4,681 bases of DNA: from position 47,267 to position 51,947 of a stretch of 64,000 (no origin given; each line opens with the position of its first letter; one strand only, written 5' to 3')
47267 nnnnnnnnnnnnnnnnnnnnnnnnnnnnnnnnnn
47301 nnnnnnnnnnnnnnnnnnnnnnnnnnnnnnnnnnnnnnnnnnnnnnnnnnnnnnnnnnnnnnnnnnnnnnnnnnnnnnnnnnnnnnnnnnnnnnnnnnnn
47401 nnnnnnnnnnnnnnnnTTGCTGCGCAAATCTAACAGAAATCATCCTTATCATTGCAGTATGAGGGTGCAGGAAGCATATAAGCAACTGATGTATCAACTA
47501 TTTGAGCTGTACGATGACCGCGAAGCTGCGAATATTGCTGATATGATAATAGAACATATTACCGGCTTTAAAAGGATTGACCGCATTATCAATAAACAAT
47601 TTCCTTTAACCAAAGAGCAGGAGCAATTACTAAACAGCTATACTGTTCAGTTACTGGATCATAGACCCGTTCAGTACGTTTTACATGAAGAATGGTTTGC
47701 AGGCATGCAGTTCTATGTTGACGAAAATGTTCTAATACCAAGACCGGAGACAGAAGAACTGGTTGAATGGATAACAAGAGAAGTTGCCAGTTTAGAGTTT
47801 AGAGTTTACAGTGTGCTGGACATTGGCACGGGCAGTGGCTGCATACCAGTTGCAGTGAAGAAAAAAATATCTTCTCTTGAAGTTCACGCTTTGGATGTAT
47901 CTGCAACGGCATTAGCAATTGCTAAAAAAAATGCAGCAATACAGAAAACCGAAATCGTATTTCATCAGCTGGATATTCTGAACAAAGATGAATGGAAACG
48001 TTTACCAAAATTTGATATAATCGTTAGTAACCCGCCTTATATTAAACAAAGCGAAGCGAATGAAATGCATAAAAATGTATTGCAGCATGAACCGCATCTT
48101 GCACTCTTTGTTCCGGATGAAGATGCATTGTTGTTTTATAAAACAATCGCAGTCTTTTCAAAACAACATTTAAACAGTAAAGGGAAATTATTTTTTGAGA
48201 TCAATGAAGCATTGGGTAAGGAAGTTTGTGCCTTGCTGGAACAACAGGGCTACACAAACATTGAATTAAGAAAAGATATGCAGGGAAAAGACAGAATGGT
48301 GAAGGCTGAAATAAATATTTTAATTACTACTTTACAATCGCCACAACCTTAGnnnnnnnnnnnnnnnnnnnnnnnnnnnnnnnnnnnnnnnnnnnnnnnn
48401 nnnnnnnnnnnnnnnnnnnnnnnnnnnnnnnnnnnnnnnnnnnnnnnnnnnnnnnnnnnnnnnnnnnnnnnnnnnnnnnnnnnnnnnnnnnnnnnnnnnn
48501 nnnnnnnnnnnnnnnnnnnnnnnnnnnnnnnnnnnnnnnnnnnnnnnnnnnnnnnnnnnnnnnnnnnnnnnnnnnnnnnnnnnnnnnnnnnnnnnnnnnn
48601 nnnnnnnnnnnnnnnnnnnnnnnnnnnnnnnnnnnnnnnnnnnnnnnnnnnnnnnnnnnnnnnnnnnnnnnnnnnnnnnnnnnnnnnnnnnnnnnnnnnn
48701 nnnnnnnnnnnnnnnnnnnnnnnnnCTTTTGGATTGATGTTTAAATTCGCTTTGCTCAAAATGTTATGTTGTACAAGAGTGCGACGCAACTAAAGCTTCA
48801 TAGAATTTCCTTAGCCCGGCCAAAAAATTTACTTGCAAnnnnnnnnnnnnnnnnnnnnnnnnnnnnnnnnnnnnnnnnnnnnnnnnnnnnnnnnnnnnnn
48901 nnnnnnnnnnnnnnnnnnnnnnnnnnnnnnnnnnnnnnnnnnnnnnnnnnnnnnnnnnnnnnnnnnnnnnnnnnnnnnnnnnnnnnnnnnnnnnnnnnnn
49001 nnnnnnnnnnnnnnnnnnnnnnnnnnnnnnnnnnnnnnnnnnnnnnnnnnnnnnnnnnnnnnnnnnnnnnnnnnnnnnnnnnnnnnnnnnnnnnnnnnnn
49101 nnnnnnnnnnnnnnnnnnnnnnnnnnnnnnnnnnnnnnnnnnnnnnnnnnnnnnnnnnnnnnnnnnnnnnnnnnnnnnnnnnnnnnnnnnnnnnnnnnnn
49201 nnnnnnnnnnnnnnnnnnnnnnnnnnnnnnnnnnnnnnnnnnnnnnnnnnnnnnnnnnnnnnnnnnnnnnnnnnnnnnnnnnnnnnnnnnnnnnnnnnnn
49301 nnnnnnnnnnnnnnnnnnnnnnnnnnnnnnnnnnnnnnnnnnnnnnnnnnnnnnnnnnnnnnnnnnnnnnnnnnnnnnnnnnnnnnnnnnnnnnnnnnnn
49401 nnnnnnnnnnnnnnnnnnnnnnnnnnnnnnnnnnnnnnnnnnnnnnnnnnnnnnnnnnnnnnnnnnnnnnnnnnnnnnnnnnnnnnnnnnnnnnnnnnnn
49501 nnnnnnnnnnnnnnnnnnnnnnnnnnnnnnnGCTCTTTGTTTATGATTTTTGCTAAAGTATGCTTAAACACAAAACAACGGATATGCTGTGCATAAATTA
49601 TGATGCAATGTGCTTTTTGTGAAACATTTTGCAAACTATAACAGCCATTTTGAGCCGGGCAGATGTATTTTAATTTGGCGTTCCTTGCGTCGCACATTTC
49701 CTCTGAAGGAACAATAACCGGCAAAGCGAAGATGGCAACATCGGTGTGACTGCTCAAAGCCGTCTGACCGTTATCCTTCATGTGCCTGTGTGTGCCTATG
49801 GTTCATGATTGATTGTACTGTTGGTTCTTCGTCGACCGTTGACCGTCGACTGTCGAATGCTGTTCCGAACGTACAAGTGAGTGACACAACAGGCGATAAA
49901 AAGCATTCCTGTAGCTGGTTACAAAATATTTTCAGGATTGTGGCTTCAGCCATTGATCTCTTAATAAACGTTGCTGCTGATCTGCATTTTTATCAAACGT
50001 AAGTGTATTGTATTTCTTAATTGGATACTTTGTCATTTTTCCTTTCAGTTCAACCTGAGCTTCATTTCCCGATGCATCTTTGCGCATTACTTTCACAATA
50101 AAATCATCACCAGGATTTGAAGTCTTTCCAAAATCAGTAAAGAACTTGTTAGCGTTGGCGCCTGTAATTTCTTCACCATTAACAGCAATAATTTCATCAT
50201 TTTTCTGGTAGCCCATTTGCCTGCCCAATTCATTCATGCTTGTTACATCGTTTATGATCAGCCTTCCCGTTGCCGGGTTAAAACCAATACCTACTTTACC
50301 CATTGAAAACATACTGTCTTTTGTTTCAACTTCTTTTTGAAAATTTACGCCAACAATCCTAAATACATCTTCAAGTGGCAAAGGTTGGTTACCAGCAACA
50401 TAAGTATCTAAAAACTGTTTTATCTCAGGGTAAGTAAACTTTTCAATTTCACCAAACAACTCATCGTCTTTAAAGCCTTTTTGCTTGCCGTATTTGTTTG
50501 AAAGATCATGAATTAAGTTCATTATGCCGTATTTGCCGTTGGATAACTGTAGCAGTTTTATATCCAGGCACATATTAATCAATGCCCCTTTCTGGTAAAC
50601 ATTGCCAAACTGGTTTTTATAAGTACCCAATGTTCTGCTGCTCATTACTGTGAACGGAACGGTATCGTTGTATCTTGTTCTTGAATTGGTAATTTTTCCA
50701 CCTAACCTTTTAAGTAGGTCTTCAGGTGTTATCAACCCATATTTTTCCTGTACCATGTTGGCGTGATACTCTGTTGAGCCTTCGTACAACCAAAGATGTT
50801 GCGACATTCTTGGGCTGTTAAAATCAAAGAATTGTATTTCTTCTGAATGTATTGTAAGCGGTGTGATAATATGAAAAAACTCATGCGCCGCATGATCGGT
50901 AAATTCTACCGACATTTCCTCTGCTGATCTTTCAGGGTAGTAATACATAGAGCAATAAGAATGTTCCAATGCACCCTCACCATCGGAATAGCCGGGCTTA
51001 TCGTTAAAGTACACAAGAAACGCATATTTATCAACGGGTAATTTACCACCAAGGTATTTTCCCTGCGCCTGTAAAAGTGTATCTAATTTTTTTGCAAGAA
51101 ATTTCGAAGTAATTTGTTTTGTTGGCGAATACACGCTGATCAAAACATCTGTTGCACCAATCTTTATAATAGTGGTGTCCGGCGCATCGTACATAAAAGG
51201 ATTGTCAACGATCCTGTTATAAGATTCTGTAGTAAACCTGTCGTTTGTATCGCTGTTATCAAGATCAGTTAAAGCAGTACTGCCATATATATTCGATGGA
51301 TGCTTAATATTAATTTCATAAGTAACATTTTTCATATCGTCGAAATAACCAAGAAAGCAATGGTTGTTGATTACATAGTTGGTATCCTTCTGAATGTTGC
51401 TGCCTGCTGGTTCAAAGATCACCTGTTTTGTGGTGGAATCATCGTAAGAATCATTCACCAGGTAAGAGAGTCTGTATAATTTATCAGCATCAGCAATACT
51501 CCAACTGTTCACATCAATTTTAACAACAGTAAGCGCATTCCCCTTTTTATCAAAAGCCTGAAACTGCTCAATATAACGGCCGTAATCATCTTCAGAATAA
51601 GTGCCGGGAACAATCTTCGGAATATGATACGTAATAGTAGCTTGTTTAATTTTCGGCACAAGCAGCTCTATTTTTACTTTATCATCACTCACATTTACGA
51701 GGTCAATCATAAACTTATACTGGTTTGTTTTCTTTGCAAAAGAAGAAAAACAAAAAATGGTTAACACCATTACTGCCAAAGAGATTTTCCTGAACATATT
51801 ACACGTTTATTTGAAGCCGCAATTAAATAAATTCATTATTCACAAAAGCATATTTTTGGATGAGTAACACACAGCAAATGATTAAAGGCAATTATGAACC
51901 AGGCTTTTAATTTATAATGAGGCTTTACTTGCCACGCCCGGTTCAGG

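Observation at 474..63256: One palindrome-cored repeat family fills nearly every intergenic region (37 half-copies in 64 kb)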

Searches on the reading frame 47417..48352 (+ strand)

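Call 73: search_protein_families(library=pfam, proteins=[window:47417-48352:+], max_evalue=0.001)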
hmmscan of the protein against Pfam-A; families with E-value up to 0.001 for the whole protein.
window:47417-48352:+ (311 aa): 12 families
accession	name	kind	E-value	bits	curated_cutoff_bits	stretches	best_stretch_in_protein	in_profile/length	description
PF05175.20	MTS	-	6.6e-16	58.8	23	1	132-216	34-116/170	Methyltransferase small domain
PF13847.12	Methyltransf_31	-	1.4e-10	41.5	27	1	132-220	6-82/145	Methyltransferase domain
PF13649.12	Methyltransf_25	-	2.5e-09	38.2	27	1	133-220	1-88/97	Methyltransferase domain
PF17827.6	PrmC_N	-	3.9e-09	37.4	23.4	1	29-89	11-70/71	PrmC N-terminal domain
PF06325.19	PrmA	-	1.4e-08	35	22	1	132-205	164-233/296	Ribosomal protein L11 methyltransferase (PrmA)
PF08242.18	Methyltransf_12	-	1.4e-07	32.6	30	1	134-205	1-72/98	Methyltransferase domain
PF02384.22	N6_Mtase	-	2.8e-07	30.6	20.4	1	132-221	49-148/311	N-6 DNA Methylase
PF07669.17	Eco57I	-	1.4e-05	25.7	25.3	1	186-223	69-99/171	Eco57I restriction-modification methylase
PF03602.21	Cons_hypoth95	-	3.8e-05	23.9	24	1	128-223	40-138/182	Conserved hypothetical protein 95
PF08241.18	Methyltransf_11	-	0.0002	22.3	21.2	1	134-204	1-66/95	Methyltransferase domain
PF01170.24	UPF0020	-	0.0004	20.6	22.3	1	152-219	75-142/197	RMKL-like, methyltransferase domain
PF10294.15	Methyltransf_16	-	0.00083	19.6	21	0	118-203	31-125/174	Lysine methyltransferase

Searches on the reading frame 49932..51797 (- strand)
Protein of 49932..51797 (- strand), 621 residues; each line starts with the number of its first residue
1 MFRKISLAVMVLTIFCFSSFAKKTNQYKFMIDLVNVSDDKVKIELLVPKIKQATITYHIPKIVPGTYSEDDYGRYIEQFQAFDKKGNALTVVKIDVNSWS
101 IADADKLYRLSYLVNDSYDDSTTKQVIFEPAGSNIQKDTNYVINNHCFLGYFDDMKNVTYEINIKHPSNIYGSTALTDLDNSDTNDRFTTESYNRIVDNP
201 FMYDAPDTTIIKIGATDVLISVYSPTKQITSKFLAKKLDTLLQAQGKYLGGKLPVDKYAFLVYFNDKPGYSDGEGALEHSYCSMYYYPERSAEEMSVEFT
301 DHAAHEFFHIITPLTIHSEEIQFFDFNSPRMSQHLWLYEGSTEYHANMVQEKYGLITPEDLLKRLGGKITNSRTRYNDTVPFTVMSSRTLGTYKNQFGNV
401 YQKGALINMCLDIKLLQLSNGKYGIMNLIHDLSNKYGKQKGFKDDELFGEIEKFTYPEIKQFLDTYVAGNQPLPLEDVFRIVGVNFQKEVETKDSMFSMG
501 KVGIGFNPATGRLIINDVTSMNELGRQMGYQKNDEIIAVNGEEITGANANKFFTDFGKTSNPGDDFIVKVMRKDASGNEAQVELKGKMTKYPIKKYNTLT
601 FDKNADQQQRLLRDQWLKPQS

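Call 26: search_protein_families(library=pfam, proteins=[window:49932-51797:-])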
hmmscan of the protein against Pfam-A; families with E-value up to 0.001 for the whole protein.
window:49932-51797:- (621 aa): 3 families
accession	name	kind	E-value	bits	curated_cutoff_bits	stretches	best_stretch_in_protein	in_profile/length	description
PF17899.6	Peptidase_M61_N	-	8.3e-37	127.2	23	1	29-203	2-166/168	Peptidase M61 N-terminal domain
PF05299.18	Peptidase_M61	-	1.2e-15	58.4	22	1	300-407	3-118/118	M61 glycyl aminopeptidase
PF13180.12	PDZ_2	-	0.00091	19.9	27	0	501-575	2-72/80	PDZ domain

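Call 81: find_homologous_proteins(query=window:49932-51797:-, max_evalue=1e-150)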
Query window:49932-51797:- (621 aa): 2902 proteins with E <= 1e-150 among 8000 candidates; the best 120 are listed.
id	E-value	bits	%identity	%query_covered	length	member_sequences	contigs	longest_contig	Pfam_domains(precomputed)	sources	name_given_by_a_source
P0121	0.0e+0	1419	100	100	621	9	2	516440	PF17899.7,PF05299.19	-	-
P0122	0.0e+0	1066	73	100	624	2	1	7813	PF17899.7,PF05299.19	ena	-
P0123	0.0e+0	1062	74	99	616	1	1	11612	PF17899.7,PF05299.19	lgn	-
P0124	0.0e+0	1056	74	100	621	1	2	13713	PF17899.7,PF05299.19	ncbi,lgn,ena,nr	ncbi:MAG TPA: peptidase M61 [Panacibacter sp.]|nr:peptidase M61 [Panacibacter sp.]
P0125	0.0e+0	1049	73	100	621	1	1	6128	PF17899.7,PF05299.19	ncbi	ncbi:MAG: peptidase M61 [Panacibacter sp.]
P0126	0.0e+0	1048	73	100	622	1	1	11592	PF17899.7,PF05299.19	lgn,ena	-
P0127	0.0e+0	1046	73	100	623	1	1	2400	PF17899.7,PF05299.19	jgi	jgi:predicted metalloprotease with PDZ domain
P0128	0.0e+0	1046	73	99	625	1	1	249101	PF17899.7,PF05299.19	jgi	jgi:predicted metalloprotease with PDZ domain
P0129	0.0e+0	1045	73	100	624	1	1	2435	PF17899.7,PF05299.19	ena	-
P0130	0.0e+0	1044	72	100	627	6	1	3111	PF17899.7,PF05299.19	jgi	jgi:predicted metalloprotease with PDZ domain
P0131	0.0e+0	1043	73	100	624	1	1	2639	PF17899.7,PF05299.19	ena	-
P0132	0.0e+0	1041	72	100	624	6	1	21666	PF17899.7,PF05299.19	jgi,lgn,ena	-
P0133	0.0e+0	1037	72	100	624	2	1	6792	PF17899.7,PF05299.19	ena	-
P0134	0.0e+0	1034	71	100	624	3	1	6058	PF17899.7,PF05299.19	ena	-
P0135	0.0e+0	1033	72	98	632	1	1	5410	PF17899.7,PF05299.19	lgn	-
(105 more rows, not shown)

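Call 82: list_cluster_members(proteins=[P0121])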
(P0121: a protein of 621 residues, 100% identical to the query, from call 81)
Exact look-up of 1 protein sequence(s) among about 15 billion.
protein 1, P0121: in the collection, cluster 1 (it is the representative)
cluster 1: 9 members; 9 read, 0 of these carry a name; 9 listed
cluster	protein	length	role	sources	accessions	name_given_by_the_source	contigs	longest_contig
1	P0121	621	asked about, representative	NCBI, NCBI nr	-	-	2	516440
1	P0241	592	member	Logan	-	-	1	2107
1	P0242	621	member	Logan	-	-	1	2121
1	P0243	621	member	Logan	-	-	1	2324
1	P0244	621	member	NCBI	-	-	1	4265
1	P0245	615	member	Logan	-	-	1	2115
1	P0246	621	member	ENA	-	-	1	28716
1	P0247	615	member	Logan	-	-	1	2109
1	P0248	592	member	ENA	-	-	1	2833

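Call 83: find_encoding_contigs(protein=P0246, flank=10000, max_places=2)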
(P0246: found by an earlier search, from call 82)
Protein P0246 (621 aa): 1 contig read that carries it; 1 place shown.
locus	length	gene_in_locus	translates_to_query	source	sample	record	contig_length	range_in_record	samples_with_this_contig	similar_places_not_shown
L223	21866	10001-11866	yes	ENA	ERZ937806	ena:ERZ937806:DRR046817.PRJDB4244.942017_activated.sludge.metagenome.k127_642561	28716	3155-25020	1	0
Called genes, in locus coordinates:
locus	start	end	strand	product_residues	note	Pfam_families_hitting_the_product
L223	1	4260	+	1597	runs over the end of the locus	PF05359:DUF748, PF27051:TamB_N (faint), PF04357:TamB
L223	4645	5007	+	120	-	-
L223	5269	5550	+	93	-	-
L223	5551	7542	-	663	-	PF28559:TPR_SusR (weak), PF13181:TPR_8 (faint), PF00515:TPR_1 (faint), PF07719:TPR_2 (faint), PF13424:TPR_12 (weak), PF24885:TPR_NPHP3 (weak), PF13424:TPR_12, PF06580:His_kinase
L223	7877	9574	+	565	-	PF13884:Peptidase_S74, PF18962:Por_Secre_tail (weak)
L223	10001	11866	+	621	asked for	PF17899:Peptidase_M61_N, PF05299:Peptidase_M61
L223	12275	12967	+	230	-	PF01618:MotA_ExbB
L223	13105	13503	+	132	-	PF02472:ExbD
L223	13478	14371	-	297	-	PF17827:PrmC_N, PF02384:N6_Mtase (weak), PF05175:MTS, PF06325:PrmA, PF08241:Methyltransf_11 (faint), PF08242:Methyltransf_12, PF13649:Methyltransf_25, PF13847:Methyltransf_31, +1 more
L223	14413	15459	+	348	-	PF00383:dCMP_cyt_deam_1, PF14437:MafB19-deam (weak), PF01872:RibD_C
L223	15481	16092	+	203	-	PF01205:Impact_N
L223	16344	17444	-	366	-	PF00988:CPSase_sm_chain, PF00117:GATase, PF07722:Peptidase_C26 (weak)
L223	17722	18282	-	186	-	PF01196:Ribosomal_L17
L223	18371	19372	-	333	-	PF01193:RNA_pol_L, PF01000:RNA_pol_A_bac, PF03118:RNA_pol_A_CTD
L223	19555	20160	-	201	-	PF00163:Ribosomal_S4, PF01479:S4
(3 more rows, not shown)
